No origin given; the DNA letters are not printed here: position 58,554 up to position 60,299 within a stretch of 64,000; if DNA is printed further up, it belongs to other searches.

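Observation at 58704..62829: Two paralogous membrane hexaheme NapC/NirT-like cytochromes bracketing a MerR regulator with a Cys/Trp-rich sensor tail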

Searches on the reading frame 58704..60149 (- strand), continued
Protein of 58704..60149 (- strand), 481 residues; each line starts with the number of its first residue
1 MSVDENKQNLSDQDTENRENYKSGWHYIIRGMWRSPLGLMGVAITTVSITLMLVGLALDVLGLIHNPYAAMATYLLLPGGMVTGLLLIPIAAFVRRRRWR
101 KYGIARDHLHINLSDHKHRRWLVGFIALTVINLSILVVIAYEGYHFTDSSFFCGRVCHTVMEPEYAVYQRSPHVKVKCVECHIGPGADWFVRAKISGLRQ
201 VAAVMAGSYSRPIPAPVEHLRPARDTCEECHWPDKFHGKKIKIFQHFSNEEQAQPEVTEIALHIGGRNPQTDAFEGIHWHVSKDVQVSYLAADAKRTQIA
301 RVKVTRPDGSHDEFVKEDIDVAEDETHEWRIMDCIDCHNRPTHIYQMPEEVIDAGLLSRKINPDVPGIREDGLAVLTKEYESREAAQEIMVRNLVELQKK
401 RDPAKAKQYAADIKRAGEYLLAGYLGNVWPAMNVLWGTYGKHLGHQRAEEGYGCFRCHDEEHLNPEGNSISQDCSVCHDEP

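Call 84: find_encoding_contigs(protein=P0104, flank=6000, max_places=1)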
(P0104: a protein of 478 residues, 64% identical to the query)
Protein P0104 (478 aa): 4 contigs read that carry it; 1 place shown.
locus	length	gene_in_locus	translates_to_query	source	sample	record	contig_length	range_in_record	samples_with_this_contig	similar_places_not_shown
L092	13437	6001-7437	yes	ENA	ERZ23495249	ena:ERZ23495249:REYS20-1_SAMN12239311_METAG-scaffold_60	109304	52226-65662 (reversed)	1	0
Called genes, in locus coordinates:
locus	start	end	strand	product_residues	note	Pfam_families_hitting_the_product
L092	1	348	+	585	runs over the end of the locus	PF13581:HATPase_c_2 (faint), PF00672:HAMP, PF00512:HisKA (weak), PF02518:HATPase_c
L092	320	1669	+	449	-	PF00072:Response_reg, PF00158:Sigma54_activat, PF01078:Mg_chelatase (faint), PF14532:Sigma54_activ_2, PF07728:AAA_5 (weak), PF25601:AAA_lid_14, PF02954:HTH_8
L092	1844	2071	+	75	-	-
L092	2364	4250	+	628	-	PF06480:FtsH_ext (weak), PF00004:AAA, PF17862:AAA_lid_3, PF01434:Peptidase_M41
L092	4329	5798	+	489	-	PF03264:Cytochrom_NNT (weak), PF14537:Cytochrom_c3_2 (faint), PF02085:Cytochrom_CIII (faint)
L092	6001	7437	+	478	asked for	PF03264:Cytochrom_NNT, PF14522:Cytochrome_C7 (faint)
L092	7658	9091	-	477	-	PF00072:Response_reg, PF00158:Sigma54_activat, PF14532:Sigma54_activ_2, PF07728:AAA_5, PF25601:AAA_lid_14, PF02954:HTH_8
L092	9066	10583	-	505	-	PF00512:HisKA, PF02518:HATPase_c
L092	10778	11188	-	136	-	PF00072:Response_reg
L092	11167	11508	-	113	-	-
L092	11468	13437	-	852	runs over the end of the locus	-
